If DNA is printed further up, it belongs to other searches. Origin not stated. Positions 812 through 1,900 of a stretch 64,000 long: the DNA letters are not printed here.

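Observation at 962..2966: Paralogue - HTH - paralogue module of unknown function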

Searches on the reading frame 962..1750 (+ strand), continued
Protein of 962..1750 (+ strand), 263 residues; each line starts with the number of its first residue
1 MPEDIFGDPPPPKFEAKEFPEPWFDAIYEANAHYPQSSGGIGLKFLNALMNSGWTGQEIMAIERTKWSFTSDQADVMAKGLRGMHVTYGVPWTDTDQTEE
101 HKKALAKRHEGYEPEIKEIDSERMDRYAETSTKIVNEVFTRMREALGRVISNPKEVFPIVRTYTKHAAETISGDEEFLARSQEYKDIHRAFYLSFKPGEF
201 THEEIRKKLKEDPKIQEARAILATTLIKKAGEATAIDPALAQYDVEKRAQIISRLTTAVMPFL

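Call 74: fold_search(model_id=the predicted structure, library=viral)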
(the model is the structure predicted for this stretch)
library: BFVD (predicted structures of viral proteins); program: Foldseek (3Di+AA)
matches with E <= 10: 99; with E <= 0.001: 0
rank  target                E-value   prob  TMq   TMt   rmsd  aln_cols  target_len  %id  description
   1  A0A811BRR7            4.3e-01  0.16  0.16  0.15  16.9       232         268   10  Uncharacterized protein [Pandoravirus japonicus]
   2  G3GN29                1.4e+00  0.10  0.14  0.07  19.0       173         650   10  (no name in the UniProt tables at hand)
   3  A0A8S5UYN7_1          1.6e+00  0.05  0.13  0.05  46.0       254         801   16  Endosialidase chaperone [Siphoviridae sp. ctkKt3]
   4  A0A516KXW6            1.7e+00  0.08  0.16  0.06  20.1       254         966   14  (no name in the UniProt tables at hand)
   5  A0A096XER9            1.8e+00  0.07  0.15  0.13  19.9       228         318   12  Uncharacterized protein [Escherichia phage phi191]
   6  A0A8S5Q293            1.9e+00  0.07  0.17  0.10  21.7       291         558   10  ABC-type multidrug transport system, ATPase and permease component [Myoviridae sp. ctMYT7]
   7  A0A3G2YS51            1.9e+00  0.06  0.13  0.14  22.0       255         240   11  DUF7217 domain-containing protein [Serratia phage vB_SmaA_3M]
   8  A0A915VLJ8            2.3e+00  0.04  0.14  0.09  20.5       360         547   11  (no name in the UniProt tables at hand)
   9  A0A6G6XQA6            2.5e+00  0.04  0.12  0.06  22.9       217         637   13  (no name in the UniProt tables at hand)
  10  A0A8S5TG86            2.6e+00  0.05  0.13  0.15  19.8       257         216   11  Uncharacterized protein (Fragment) [Phage sp. ctL4h4]
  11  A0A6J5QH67            2.9e+00  0.05  0.16  0.08  29.6       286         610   14  Bacteriophage lambda, GpH, tail tape measure, N-terminal [uncultured Caudovirales phage]
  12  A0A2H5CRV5            2.9e+00  0.03  0.13  0.06  22.0       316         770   11  Polyprotein (Fragment) [Maize-associated picornavirus]
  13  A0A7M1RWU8            3.1e+00  0.05  0.16  0.10  31.5       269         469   12  Uncharacterized protein [uncultured phage cr106_1]
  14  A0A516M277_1          3.2e+00  0.04  0.13  0.05  20.5       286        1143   12  (no name in the UniProt tables at hand)
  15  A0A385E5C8            3.5e+00  0.03  0.14  0.14  23.8       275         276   13  (no name in the UniProt tables at hand)
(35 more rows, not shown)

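Call 75: find_related_loci(query=window:962-1750:+, collection=viral_contigs, flank=5000)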
Query window:962-1750:+ (263 aa) in viral_contigs; peptide patterns used: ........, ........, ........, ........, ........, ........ (x = any residue, [..] = any of these).
8 stretches matched a pattern, but none encodes a relative of the query by tblastn (E <= 1e-3).

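Call 79: find_homologous_proteins(query=A2, max_evalue=0.001)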
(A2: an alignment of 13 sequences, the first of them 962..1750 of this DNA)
Query A2 (13 sequences) (263 aa, profile of the alignment): 2 proteins with E <= 0.001 among 4081 candidates.
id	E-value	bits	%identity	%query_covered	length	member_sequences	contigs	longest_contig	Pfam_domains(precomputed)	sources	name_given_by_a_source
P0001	4.9e-80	287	99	100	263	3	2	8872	-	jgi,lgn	-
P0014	6.4e-62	228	24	56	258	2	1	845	-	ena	-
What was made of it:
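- Tried and rejected: A second word-indexed search with the family profile returned only 2 proteins and added nothing (call 79).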

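Call 80: find_encoding_contigs(protein=P0009, flank=8000, max_places=3)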
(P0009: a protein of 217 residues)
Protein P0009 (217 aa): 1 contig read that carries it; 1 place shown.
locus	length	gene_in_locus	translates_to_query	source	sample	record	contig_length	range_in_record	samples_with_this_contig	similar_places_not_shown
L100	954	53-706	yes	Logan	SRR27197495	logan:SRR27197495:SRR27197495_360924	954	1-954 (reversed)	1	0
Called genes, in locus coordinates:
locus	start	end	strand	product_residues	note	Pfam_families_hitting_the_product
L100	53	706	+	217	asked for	-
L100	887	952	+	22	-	?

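Call 81: find_encoding_contigs(protein=P0015, flank=8000, max_places=3)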
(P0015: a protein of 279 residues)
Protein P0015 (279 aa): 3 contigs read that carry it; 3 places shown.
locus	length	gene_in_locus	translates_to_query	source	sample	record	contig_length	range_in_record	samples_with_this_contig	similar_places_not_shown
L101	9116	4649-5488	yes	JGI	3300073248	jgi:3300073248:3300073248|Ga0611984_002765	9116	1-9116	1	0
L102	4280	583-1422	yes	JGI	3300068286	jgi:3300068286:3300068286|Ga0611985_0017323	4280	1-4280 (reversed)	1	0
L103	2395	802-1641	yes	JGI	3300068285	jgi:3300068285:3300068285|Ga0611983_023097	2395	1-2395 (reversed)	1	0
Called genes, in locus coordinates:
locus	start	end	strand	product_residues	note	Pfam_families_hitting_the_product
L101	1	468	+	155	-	?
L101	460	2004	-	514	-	PF00890:FAD_binding_2 (faint), PF01266:DAO, PF03486:HI0933_like (faint), PF07992:Pyr_redox_2 (faint), PF12831:FAD_oxidored (faint), PF01593:Amino_oxidase, PF13450:NAD_binding_8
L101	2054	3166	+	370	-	PF00348:polyprenyl_synt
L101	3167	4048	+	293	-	PF00494:SQS_PSY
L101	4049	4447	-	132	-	-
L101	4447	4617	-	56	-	-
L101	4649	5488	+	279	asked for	-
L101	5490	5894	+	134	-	PF11969:DcpS_C (weak), PF01230:HIT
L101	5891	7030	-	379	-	PF00162:PGK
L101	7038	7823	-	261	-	PF00121:TIM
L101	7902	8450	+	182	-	PF01327:Pep_deformylase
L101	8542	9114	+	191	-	?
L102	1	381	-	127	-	?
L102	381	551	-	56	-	-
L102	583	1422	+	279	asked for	-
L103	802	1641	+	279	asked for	-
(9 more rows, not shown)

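Call 88: search_solved_structures(query=A2, max_evalue=10)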
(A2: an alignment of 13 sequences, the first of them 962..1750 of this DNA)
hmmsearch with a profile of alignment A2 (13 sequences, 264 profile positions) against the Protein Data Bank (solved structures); distinct sequences matched with E-value up to 10: 4.
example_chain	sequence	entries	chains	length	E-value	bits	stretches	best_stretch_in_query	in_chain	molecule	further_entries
6nz3_A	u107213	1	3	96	0.091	15.6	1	124-198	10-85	Design construct XAA_GGHN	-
4uos_A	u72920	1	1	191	0.24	14.3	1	124-200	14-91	DESIGNED HELICAL BUNDLE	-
36hb_C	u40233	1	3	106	0.33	13.8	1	103-168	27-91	CAM1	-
2jqq_A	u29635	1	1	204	0.45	13.3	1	123-261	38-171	Conserved oligomeric Golgi complex subunit 2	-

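Call 98: list_cluster_members(proteins=[window:962-1750:+, P0007, P0002, P0013, P0012, P0004])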
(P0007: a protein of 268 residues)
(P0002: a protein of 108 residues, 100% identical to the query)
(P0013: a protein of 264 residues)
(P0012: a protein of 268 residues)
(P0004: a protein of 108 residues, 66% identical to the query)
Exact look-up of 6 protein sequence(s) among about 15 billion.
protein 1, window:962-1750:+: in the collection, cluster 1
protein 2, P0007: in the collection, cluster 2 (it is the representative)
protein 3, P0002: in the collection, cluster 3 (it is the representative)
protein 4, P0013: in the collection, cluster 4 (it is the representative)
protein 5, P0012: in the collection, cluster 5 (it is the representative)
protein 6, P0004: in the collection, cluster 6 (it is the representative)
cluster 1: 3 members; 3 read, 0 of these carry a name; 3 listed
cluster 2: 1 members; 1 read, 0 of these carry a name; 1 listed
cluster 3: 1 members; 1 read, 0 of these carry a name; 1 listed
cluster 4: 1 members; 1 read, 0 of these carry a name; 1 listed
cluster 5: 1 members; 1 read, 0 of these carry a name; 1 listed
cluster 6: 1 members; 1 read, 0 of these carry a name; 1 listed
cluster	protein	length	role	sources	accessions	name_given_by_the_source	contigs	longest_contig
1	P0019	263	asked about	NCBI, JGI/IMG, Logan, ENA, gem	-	-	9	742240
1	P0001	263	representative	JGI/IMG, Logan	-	-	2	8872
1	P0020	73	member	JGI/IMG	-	-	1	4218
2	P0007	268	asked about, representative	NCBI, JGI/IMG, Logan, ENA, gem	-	-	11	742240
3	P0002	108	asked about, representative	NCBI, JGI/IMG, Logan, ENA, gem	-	-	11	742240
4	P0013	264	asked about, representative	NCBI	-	-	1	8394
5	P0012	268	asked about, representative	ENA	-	-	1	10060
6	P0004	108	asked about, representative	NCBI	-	-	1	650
